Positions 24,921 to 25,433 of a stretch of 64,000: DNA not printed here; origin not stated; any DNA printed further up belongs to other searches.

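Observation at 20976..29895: GatC/AtzG-like small protein plus tandem amidase-signature paralogs, downstream of an ABC importer and convergent with an atypical asparaginase-like protein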

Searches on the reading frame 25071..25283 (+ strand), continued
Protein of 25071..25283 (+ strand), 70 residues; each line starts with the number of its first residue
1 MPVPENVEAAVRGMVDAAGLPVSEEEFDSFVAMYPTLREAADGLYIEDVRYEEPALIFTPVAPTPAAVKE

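Call 43: find_related_loci(query=A5, collection=genome_contigs, flank=8000)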
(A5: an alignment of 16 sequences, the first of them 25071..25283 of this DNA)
Query A5 (70 aa) in genome_contigs; peptide patterns used: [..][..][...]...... (x = any residue, [..] = any of these).
39 stretches matched a pattern; 28 encode a relative of the query (tblastn E <= 1e-3); 28 distinct loci.
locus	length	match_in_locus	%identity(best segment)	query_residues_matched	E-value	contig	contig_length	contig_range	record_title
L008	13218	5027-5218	78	1-64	1e-28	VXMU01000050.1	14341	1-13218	MAG: Chloroflexi bacterium isolate SB0661_bin_44 NODE_3070_length_14341_cov_43.822974, whole genome shotgun sequence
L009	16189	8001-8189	78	1-63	1e-28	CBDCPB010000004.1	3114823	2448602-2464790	MAG: Dehalococcoidia bacterium isolate 8ea35d84-8be8-4b26-9b51-5b82e401d502 genome assembly, contig: contig_4, whole gen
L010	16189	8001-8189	76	1-63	6e-28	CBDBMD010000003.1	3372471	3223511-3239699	MAG: Dehalococcoidia bacterium isolate 82647b19-91a1-4440-b29b-303ca9d817fb genome assembly, contig: contig_3, whole gen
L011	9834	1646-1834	78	1-63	9e-28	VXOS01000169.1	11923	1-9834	MAG: Chloroflexi bacterium isolate SB0662_bin_38 NODE_4463_length_11923_cov_44.843445, whole genome shotgun sequence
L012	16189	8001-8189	78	1-63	1e-27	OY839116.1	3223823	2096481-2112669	MAG: Dehalococcoidia bacterium isolate 44b3abb6-b6b9-4f11-be96-93ee54cc77f6 genome assembly, chromosome: 1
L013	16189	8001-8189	78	1-63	1e-27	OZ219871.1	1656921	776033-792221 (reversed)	MAG: Dehalococcoidia bacterium isolate adc01b0e-c114-4b94-a05b-fd73c1a39460 genome assembly, chromosome: 5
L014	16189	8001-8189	76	1-63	1e-27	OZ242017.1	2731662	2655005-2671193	MAG: Dehalococcoidia bacterium isolate 79033009-71bc-4738-9767-b53c0ebe850b genome assembly, chromosome: 1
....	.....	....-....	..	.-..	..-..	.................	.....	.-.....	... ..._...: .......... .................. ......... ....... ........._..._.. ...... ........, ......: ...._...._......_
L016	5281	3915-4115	73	1-67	3e-27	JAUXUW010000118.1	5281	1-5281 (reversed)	MAG: Dehalococcoidia bacterium isolate C15_concoct.bin.172_sub C15_k141_434839, whole genome shotgun sequence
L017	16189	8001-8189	78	1-63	3e-27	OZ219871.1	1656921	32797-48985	MAG: Dehalococcoidia bacterium isolate adc01b0e-c114-4b94-a05b-fd73c1a39460 genome assembly, chromosome: 5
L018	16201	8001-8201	72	1-67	4e-27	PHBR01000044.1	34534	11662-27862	MAG: Chloroflexi bacterium HGW-Chloroflexi-9 bjp_ig2069_scaffold_1252, whole genome shotgun sequence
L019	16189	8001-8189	73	1-63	6e-27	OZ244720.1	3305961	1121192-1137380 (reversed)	MAG: Dehalococcoidia bacterium isolate 9e3a45bd-a01b-43fc-9133-5d91322e70de genome assembly, chromosome: 1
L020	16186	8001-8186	74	1-62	3e-26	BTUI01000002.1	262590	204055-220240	MAG: Chloroflexota bacterium AMX-MBFR-23 DNA, sequence02, whole genome shotgun sequence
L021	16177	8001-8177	73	1-59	3e-26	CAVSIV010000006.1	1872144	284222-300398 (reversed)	MAG: uncultured Chloroflexia bacterium isolate MFD01721.bin.2.155 genome assembly, contig: contig_9697, whole genome sho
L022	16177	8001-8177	73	1-59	6e-26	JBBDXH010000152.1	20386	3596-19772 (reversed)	MAG: Dehalococcoidia bacterium isolate LejiaD_2_71_13 Lejia_D_4252_length_20386_cov_7, whole genome shotgun sequence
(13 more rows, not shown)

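Call 45: predict_structure(alignment_id=A2)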
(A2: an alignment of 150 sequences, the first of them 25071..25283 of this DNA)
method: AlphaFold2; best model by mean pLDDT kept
length: 70 residues; sequences in the alignment: 150
mean_pLDDT: 90.1   pTM: 0.62
mean pLDDT of the five models: 90.1, 89.3, 89.1, 89.0, 88.6
residues with pLDDT >= 90: 41; 70-90: 27; 50-70: 2; < 50: 0
segments of 3 or more residues with pLDDT < 50: none
pLDDT, mean of each block of 10 residues (from residue 1): 91 97 98 96 89 84 75
secondary structure, 60 per line:
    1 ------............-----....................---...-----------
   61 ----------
elements in order: H7-18 H24-43

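Call 49: fold_search(model_id=the predicted structure, library=pdb)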
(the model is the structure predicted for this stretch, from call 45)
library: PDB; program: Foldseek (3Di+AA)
matches with E <= 10: 77; with E <= 0.001: 0
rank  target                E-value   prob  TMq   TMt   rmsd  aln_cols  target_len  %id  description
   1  2dqn_C                2.4e-01  0.77  0.49  0.37  11.3        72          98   21  Structure of tRNA-Dependent Amidotransferase GatCAB complexed with Asn (released 2006-07-18)
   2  9a62_B                2.8e-01  0.96  0.59  0.46   3.8        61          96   20  Integrative model of GATA-GATC by crosslinking MS and deep learning (released 2024-09-18)
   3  2f2a_C                4.8e-01  0.82  0.53  0.43   4.0        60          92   18  Structure of tRNA-Dependent Amidotransferase GatCAB complexed with Gln (released 2006-07-18)
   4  2df4_C                4.8e-01  0.82  0.53  0.40   4.1        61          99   18  Structure of tRNA-Dependent Amidotransferase GatCAB complexed with Mn2+ (released 2006-07-18)
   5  6c62_C                7.7e-01  0.80  0.56  0.59   4.1        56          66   18  An unexpected vestigial protein complex reveals the evolutionary origins of an s-triazine catabolic enzyme. (released 2018-03-21)
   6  3h0l_C                8.9e-01  0.75  0.57  0.46   5.2        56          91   23  Structure of trna-dependent amidotransferase gatcab from aquifex aeolicus (released 2009-07-21)
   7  3kfu_G                1.1e+00  0.60  0.55  0.46   6.1        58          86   19  Crystal structure of the transamidosome (released 2010-08-25)
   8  4wj3_C                1.4e+00  0.28  0.51  0.40  10.6        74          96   18  Crystal structure of the asparagine transamidosome from Pseudomonas aeruginosa (released 2014-12-31)
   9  3kfu_J                1.9e+00  0.44  0.53  0.46   6.2        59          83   22  Crystal structure of the transamidosome (released 2010-08-25)
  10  5olx                  2.0e+00  0.33  0.36  0.12   5.5        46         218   20  5-fluorotryptophan labeled beta-phosphoglucomutase in a closed conformation, orthorhomic crystal form (released 2017-11-01)
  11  2bnk_A                3.5e+00  0.10  0.29  0.31   9.4        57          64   12  The structure of phage phi29 replication organizer protein p16.7 (released 2005-04-05)
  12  6i03                  4.1e+00  0.20  0.36  0.12   5.4        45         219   20  D10N variant of beta-phosphoglucomutase from Lactococcus lactis complexed with tetrafluoroaluminate and beta-G6P to 1.02 (released 2019-11-20)
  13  9ydm_B                4.1e+00  0.03  0.21  0.07  12.9        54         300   22  Targeting PTPN22 at non-orthosteric binding sites - a fragment approach (released 2026-01-28)
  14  1z4n_A                4.3e+00  0.21  0.39  0.14   4.2        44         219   25  Structure of beta-phosphoglucomutase with inhibitor bound alpha-galactose 1-phosphate cocrystallized with Fluoride (released 2005-04-19)
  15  6dk8_C                4.3e+00  0.08  0.30  0.11   7.9        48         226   17  RetS kinase region without cobalt (released 2019-03-20)
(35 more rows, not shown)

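Call 65: search_dna_similar(query=window:25071-25283:+, collection=plasmids, mode=protein, max_evalue=0.01, max_rows=20)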
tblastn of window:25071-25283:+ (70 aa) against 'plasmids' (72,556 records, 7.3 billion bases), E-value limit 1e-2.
No match.
